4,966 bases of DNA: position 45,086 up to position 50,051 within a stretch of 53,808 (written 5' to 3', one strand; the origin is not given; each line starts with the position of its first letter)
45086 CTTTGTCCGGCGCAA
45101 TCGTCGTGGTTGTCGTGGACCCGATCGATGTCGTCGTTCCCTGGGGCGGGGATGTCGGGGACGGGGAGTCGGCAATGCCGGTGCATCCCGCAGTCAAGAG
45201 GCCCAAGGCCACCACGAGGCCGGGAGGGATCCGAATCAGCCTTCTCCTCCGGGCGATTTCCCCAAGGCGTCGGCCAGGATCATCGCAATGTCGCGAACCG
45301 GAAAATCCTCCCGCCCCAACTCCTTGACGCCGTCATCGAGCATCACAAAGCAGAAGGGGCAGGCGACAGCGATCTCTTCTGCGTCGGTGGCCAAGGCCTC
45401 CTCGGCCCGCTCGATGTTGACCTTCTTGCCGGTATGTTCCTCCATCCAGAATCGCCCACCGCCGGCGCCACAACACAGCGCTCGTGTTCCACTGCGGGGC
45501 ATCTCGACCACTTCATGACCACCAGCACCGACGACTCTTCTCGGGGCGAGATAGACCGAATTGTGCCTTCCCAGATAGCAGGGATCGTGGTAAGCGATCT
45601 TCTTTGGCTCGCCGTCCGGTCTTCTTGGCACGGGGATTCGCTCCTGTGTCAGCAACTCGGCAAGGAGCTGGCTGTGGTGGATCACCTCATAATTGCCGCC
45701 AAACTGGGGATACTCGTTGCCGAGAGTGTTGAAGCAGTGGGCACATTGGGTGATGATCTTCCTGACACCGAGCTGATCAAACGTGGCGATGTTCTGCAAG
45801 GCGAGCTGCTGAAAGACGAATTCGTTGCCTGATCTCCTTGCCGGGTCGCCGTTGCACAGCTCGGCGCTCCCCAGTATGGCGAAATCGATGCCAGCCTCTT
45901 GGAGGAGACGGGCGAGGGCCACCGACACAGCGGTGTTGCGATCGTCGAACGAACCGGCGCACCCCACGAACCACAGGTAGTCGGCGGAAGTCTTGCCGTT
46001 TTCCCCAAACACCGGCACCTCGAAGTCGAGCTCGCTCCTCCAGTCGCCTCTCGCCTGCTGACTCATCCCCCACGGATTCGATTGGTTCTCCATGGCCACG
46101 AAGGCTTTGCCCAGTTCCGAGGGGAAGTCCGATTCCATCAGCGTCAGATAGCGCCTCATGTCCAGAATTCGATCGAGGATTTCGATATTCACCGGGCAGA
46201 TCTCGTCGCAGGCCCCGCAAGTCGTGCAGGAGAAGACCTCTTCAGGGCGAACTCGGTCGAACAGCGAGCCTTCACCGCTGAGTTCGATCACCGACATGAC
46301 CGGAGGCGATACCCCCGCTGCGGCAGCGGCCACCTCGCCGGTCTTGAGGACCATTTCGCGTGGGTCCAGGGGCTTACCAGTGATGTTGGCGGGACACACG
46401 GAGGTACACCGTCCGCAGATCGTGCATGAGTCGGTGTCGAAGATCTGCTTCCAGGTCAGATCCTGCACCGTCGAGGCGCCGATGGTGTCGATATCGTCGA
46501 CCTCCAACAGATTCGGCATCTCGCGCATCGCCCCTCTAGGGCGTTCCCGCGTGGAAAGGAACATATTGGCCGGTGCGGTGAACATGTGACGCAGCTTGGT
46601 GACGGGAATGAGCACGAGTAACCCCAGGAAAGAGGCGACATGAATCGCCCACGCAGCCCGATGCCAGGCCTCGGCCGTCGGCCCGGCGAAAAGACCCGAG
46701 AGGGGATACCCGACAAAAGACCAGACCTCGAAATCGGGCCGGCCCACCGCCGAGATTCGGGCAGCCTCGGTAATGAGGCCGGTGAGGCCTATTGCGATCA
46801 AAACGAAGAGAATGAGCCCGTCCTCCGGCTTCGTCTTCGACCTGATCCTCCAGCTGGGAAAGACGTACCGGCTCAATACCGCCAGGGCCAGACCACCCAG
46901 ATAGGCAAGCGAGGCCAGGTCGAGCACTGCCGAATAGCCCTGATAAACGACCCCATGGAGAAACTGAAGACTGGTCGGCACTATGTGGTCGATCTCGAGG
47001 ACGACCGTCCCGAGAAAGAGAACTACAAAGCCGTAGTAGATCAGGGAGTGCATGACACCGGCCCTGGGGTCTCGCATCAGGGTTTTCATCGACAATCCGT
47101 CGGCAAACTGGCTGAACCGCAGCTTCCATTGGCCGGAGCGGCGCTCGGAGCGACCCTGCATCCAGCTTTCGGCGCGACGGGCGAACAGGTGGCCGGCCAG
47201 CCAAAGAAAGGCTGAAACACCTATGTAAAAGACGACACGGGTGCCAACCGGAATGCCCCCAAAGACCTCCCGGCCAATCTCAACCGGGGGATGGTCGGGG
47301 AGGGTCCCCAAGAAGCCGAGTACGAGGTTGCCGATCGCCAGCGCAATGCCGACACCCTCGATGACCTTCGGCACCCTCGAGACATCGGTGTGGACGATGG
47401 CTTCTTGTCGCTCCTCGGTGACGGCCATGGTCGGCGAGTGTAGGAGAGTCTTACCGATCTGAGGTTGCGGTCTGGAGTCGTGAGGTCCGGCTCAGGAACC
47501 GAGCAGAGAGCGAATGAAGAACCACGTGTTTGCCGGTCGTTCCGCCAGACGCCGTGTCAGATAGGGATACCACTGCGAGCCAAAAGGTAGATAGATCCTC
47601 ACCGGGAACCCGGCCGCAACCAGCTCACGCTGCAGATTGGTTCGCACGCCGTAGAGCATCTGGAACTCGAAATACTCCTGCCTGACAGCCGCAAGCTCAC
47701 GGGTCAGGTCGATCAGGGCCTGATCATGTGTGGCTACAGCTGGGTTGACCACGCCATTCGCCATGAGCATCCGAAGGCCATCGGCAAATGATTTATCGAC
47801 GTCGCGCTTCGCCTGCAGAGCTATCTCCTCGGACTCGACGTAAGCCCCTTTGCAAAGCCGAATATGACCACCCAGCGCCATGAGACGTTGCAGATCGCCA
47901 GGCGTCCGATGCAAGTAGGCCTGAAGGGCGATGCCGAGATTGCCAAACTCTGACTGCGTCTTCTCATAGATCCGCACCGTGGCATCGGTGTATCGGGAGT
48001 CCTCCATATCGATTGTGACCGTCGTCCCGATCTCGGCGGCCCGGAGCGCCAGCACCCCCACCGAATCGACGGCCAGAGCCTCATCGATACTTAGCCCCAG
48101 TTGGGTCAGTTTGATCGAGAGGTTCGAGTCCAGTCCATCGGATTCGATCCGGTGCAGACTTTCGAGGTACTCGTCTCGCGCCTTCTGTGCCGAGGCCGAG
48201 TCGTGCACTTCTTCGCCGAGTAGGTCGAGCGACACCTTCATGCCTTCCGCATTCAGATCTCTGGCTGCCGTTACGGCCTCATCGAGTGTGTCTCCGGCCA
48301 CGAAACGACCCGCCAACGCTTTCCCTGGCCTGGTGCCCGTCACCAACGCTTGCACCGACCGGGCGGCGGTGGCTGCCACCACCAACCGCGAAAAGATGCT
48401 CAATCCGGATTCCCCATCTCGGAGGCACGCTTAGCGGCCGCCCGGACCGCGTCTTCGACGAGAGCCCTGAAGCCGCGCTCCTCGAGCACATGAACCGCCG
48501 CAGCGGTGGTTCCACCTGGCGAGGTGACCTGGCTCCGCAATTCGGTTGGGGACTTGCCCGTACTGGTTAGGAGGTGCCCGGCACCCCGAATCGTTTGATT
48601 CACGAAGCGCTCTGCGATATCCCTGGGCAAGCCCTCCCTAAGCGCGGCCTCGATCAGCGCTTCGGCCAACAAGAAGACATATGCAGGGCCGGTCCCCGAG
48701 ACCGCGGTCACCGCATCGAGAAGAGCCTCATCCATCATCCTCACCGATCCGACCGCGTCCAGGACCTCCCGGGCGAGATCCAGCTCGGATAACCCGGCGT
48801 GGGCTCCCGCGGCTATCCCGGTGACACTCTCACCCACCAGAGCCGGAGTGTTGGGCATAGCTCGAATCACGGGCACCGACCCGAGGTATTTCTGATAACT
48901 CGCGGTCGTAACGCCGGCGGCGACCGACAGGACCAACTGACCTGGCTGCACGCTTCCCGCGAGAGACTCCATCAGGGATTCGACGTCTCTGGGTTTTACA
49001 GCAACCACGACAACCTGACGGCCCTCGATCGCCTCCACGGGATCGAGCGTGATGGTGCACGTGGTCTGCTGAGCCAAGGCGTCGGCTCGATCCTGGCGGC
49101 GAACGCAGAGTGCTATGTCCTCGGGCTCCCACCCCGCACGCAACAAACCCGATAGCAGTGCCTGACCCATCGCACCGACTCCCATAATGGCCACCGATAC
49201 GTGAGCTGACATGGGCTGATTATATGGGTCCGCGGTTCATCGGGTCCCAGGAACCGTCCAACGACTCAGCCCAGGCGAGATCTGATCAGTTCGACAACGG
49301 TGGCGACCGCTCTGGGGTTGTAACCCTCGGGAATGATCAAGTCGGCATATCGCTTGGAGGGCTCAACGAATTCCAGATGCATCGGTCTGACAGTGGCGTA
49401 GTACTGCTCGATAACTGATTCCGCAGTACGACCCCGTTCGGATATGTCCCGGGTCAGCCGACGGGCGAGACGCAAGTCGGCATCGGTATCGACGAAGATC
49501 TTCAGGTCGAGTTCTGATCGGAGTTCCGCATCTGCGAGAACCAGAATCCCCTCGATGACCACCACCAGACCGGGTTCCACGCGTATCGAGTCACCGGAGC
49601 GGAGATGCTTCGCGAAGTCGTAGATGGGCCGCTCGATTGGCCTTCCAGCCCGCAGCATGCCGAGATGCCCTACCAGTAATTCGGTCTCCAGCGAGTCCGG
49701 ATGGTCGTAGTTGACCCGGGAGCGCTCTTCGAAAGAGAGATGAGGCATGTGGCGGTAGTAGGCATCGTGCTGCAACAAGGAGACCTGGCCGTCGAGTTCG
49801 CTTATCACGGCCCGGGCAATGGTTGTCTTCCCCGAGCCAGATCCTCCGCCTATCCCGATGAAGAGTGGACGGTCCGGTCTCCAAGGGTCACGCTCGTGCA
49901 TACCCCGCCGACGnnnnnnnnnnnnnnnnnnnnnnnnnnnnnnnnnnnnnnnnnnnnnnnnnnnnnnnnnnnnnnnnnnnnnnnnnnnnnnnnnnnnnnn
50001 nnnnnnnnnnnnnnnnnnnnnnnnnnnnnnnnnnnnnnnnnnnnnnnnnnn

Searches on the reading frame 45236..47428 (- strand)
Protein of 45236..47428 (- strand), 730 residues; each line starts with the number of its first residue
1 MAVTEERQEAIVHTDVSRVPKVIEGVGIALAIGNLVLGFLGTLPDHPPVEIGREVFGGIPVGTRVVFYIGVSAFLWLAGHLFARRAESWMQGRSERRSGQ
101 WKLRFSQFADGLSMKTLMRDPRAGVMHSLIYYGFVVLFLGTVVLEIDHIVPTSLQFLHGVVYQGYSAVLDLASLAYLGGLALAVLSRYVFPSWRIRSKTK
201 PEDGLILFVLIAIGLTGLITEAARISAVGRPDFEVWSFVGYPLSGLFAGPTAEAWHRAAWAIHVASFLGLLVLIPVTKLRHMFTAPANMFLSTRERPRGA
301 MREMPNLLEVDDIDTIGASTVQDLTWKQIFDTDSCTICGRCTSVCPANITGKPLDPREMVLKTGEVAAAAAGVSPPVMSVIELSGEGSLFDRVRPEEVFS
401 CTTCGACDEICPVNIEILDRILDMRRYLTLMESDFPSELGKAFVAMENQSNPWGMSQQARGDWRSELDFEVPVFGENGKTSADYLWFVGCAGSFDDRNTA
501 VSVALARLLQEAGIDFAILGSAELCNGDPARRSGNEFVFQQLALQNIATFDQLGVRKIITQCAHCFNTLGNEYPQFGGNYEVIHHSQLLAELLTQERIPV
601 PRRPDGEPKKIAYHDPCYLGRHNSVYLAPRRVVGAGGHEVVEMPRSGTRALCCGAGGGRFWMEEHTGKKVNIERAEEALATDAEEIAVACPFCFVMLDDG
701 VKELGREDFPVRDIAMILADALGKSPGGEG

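Call 61: search_protein_families(library=pfam, proteins=[window:45236-47428:-], max_evalue=0.001)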
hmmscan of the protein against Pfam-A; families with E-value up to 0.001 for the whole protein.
window:45236-47428:- (730 aa): 14 families
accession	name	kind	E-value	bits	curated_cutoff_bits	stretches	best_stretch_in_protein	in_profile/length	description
PF02754.22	CCG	-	1.8e-33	114.9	20.6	2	611-698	1-85/85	Cysteine-rich domain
PF13183.11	Fer4_8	-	5.8e-12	46.4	27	2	394-415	47-68/68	4Fe-4S dicluster domain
PF13187.11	Fer4_9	-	8e-09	35.8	27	1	335-414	2-50/52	4Fe-4S dicluster domain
PF13534.11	Fer4_17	-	1.1e-08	36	22.2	0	290-349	15-60/61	4Fe-4S dicluster domain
PF13237.11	Fer4_10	-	2.1e-07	31.2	25.5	1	329-412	3-53/53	4Fe-4S dicluster domain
PF02665.19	Nitrate_red_gam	-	4.4e-07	30.2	22.9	1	129-289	50-206/217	Nitrate reductase gamma subunit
PF12838.12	Fer4_7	-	6.9e-07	30.1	27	0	330-349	33-52/52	4Fe-4S dicluster domain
PF00037.32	Fer4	-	7e-07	29.2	21.1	1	330-348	3-21/24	4Fe-4S binding domain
PF12797.12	Fer4_2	-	7.5e-05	22.9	24.5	1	326-347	1-22/22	4Fe-4S binding domain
PF14697.11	Fer4_21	-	8.6e-05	23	35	0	330-347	36-53/59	4Fe-4S dicluster domain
PF25160.1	LdpA_Fe-S-bd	-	9.1e-05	22.6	27.6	0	332-348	25-41/49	LdpA Fe-S cluster-binding domain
PF17179.9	Fer4_22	-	0.00012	23.3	27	0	325-349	71-95/95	4Fe-4S dicluster domain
PF13484.11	Fer4_16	-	0.00021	22.4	30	0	335-414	2-66/66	4Fe-4S double cluster binding domain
PF13746.11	Fer4_18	-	0.00051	20.7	27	0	393-419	53-79/114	4Fe-4S dicluster domain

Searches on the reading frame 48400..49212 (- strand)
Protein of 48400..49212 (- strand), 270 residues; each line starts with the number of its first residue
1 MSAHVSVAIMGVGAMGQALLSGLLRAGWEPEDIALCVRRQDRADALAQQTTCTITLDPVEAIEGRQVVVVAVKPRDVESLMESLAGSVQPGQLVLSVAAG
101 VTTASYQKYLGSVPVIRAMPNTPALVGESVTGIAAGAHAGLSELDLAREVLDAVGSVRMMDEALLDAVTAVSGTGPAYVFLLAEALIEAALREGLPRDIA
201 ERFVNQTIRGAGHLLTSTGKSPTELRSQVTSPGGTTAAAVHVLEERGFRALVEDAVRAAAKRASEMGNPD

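Call 61: search_protein_families(library=pfam, proteins=[window:48400-49212:-], max_evalue=0.001)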
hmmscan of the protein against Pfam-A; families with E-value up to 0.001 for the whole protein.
window:48400-49212:- (270 aa): 5 families
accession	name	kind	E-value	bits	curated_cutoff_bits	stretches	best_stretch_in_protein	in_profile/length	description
PF14748.11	P5CR_dimer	-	1.5e-39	135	25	1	162-266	1-105/105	Pyrroline-5-carboxylate reductase dimerisation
PF03807.23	F420_oxidored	-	2.4e-19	70.2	21.6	1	7-100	2-94/94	NADP oxidoreductase coenzyme F420-dependent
PF02558.23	ApbA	-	2.9e-07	30.7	22.2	1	7-104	1-106/150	Ketopantoate reductase PanE/ApbA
PF03446.21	NAD_binding_2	-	8e-07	29.6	21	1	7-97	2-92/161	NAD binding domain of 6-phosphogluconate dehydrogenase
PF01210.29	NAD_Gly3P_dh_N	-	0.00061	20.2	23.1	0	7-105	2-110/158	NAD-dependent glycerol-3-phosphate dehydrogenase N-terminus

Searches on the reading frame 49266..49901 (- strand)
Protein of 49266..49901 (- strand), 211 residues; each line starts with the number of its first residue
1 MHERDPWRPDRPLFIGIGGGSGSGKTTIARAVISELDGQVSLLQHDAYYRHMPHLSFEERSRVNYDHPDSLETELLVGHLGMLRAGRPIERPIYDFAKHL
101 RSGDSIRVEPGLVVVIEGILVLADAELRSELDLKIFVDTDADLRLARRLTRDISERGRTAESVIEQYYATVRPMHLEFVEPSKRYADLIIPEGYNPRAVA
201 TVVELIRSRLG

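Call 61: search_protein_families(library=pfam, proteins=[window:49266-49901:-], max_evalue=0.001)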
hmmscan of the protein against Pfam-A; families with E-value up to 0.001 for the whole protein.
window:49266-49901:- (211 aa): 6 families
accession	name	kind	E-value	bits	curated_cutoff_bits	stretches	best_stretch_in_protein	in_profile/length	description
PF00485.24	PRK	-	2.1e-39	135.8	22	1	14-192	1-189/196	Phosphoribulokinase / Uridine kinase family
PF13238.12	AAA_18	-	2.5e-06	28.4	29.4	1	15-163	1-123/128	AAA domain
PF06414.18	Zeta_toxin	-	6.2e-06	26.2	22.3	1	9-57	13-63/199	Zeta toxin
PF02224.24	Cytidylate_kin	-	2.8e-05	24.4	26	0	15-59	1-43/211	Cytidylate kinase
PF01121.26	CoaE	-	0.00062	19.9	27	0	14-34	2-22/180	Dephospho-CoA kinase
PF13207.12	AAA_17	-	0.00069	20.4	27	0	19-37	2-20/136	AAA domain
